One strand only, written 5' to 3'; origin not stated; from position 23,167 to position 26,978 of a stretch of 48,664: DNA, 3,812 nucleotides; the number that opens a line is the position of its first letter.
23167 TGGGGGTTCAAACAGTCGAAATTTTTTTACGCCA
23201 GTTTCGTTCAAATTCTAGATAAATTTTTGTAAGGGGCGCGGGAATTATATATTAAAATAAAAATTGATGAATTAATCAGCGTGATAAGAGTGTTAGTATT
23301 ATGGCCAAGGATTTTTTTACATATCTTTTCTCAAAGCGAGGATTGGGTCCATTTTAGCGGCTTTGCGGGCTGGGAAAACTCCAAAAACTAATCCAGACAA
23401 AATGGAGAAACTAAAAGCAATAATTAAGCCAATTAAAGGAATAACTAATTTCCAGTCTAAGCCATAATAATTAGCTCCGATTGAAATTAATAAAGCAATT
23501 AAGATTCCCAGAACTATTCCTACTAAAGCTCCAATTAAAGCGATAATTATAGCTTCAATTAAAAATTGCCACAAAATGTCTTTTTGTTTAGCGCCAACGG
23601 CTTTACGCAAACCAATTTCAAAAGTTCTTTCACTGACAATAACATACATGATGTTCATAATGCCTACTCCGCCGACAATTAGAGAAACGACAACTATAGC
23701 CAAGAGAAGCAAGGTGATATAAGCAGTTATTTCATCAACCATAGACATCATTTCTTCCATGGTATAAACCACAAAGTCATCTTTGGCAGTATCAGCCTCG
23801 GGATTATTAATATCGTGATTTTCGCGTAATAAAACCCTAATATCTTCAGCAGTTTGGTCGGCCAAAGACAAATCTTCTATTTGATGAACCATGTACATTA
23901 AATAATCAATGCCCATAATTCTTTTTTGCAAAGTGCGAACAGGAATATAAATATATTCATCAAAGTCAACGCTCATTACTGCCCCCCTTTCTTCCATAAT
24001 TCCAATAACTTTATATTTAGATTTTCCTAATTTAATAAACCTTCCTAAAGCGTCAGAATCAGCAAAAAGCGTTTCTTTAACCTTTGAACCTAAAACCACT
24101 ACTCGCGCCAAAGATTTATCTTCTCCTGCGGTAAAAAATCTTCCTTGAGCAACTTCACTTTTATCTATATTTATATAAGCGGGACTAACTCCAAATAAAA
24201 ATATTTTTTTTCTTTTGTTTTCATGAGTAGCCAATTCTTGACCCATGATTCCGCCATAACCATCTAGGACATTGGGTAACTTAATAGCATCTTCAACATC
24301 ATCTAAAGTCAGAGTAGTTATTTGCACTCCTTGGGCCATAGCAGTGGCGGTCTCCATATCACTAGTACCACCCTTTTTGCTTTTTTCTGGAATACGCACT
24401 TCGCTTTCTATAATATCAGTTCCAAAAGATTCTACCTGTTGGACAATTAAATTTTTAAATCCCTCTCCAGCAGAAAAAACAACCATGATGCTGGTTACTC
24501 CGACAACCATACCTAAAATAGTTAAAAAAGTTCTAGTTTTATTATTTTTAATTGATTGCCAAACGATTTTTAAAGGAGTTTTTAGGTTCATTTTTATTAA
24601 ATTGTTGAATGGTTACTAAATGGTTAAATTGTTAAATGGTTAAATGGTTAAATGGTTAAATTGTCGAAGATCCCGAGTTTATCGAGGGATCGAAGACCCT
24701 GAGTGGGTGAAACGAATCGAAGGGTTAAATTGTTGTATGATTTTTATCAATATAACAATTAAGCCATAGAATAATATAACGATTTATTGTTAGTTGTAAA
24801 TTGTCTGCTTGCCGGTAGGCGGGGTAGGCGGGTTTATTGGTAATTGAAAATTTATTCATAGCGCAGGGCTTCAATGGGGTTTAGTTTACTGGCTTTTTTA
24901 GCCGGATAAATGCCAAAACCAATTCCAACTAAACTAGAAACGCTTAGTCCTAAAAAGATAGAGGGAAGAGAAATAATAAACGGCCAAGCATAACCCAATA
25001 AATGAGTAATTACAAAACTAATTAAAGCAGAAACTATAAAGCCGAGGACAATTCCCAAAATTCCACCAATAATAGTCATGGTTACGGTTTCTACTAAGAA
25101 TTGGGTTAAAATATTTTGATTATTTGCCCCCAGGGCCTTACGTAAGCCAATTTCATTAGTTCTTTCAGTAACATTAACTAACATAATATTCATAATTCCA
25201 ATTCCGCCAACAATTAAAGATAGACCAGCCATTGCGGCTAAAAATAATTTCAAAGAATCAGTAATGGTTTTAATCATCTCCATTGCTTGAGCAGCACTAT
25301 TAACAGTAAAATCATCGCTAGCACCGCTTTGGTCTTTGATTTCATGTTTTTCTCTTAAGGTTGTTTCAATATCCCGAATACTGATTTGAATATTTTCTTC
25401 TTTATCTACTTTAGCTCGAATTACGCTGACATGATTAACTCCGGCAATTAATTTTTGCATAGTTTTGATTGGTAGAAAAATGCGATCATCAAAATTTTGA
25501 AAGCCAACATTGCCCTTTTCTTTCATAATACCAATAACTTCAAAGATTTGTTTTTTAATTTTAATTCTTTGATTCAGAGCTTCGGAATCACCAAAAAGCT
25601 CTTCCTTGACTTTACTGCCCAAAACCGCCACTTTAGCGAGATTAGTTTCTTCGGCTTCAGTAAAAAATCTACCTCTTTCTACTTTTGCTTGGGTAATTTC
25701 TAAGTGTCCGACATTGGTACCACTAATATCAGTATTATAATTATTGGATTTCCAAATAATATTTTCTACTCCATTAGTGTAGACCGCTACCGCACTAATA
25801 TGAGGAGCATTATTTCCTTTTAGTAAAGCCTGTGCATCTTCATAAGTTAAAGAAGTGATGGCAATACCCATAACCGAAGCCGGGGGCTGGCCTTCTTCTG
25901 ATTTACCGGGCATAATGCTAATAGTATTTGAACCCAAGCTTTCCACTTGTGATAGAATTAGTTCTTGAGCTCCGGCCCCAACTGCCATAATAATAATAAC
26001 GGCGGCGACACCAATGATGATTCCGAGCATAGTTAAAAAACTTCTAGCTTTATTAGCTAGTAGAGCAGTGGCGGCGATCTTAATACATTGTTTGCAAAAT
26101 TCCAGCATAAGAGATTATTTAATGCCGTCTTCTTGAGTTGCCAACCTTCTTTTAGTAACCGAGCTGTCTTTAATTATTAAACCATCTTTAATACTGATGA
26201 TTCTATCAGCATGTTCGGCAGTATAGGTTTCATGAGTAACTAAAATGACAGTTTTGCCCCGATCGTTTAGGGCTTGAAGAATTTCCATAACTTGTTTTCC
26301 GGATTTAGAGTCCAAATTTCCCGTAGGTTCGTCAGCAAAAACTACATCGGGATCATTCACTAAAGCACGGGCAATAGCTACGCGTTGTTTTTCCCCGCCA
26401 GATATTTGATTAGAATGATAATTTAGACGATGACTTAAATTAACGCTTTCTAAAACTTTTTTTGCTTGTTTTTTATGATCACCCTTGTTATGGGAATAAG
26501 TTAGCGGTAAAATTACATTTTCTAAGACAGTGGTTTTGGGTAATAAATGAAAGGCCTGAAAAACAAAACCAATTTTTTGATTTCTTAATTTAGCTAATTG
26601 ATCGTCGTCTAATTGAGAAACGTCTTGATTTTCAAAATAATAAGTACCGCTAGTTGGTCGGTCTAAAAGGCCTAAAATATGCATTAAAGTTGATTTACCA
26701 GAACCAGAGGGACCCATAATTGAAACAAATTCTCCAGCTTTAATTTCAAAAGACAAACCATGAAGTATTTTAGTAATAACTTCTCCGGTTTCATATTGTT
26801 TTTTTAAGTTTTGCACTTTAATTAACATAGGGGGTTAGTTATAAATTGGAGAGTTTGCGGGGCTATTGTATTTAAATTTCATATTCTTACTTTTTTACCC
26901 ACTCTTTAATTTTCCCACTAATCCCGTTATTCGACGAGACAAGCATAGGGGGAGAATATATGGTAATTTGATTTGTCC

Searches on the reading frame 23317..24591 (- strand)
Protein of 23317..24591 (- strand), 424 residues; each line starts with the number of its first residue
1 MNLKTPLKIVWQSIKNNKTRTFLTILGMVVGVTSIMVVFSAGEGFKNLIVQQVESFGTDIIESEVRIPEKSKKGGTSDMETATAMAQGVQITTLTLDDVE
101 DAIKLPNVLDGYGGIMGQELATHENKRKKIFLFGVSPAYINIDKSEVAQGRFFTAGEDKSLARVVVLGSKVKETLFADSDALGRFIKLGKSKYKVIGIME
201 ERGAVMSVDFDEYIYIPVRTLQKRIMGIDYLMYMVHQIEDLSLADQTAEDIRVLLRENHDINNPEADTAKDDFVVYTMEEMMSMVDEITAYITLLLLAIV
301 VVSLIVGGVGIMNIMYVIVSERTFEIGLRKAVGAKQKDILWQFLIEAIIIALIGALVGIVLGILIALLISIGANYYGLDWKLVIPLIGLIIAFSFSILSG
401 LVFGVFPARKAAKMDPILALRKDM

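Call 45: search_protein_families(library=pfam, proteins=[window:23317-24591:-], max_evalue=0.01)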
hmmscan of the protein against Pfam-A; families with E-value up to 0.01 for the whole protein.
window:23317-24591:- (424 aa): 2 families
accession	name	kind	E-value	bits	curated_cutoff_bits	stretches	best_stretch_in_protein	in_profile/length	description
PF12704.14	MacB_PCD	-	2.9e-35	122.9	27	1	21-252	1-205/207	MacB-like periplasmic core domain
PF02687.27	FtsX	-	4.7e-21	75.5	25.5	1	298-416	2-120/120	FtsX-like permease C-terminal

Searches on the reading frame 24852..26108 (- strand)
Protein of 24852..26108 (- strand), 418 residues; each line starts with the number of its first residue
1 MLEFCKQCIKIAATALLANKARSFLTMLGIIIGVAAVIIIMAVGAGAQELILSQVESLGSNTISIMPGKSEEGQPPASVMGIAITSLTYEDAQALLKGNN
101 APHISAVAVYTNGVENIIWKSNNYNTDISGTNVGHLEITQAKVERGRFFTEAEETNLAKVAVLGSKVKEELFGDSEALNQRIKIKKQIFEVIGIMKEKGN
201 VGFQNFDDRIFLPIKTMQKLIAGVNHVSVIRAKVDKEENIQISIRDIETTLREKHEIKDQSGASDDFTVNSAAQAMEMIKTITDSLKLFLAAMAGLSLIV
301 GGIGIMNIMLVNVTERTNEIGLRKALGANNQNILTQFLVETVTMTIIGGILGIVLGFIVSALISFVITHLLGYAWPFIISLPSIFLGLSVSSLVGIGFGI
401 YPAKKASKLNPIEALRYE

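Call 45: search_protein_families(library=pfam, proteins=[window:24852-26108:-], max_evalue=0.01)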
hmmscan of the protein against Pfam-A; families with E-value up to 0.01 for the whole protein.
window:24852-26108:- (418 aa): 2 families
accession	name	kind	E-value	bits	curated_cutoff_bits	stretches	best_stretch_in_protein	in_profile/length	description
PF12704.14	MacB_PCD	-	4.3e-43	148.5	27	1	23-242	1-199/207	MacB-like periplasmic core domain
PF02687.27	FtsX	-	3.1e-18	66.4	25.5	1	292-411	2-120/120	FtsX-like permease C-terminal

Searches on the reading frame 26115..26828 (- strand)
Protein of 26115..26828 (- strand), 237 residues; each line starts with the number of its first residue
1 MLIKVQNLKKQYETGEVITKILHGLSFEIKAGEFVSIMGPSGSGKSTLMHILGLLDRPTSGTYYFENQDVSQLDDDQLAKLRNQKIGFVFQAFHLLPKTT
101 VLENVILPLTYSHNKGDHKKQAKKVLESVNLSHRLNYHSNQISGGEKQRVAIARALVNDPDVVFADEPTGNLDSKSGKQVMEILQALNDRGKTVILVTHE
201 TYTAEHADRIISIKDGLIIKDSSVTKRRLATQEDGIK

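Call 45: search_protein_families(library=pfam, proteins=[window:26115-26828:-], max_evalue=0.01)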
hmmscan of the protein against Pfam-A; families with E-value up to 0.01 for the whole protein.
window:26115-26828:- (237 aa): 10 families
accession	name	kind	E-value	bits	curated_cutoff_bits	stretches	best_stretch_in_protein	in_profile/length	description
PF00005.33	ABC_tran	-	4.4e-36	124.9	25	1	22-169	1-136/137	ABC transporter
PF02463.25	SMC_N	-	4.9e-07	29.8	40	1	33-214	25-212/220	RecF/RecN/SMC N terminal domain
PF13304.12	AAA_21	-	1.1e-06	29.3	27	0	35-62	2-32/304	AAA domain, putative AbiEii toxin, Type IV TA system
PF03266.21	NTPase_1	-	7.8e-06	26.3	23.9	1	120-220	54-154/168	NTPase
PF13555.12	AAA_29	-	0.00037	20.6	27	1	24-49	14-39/61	P-loop containing region of AAA domain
PF25199.1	nSTAND_NTPase5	-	0.00044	20.5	34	0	30-89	39-101/145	Novel STAND NTPase 5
PF13479.12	AAA_24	-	0.003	17.9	27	0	36-52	6-22/195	AAA domain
PF13191.12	AAA_16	-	0.0072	17.3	32.6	0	30-57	20-50/167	AAA ATPase domain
PF20720.3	nSTAND3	-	0.0077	16.4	27.2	0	30-52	15-37/155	Novel STAND NTPase 3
PF20703.3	nSTAND1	-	0.0087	16.2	27.1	1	28-58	29-58/379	Novel STAND NTPase 1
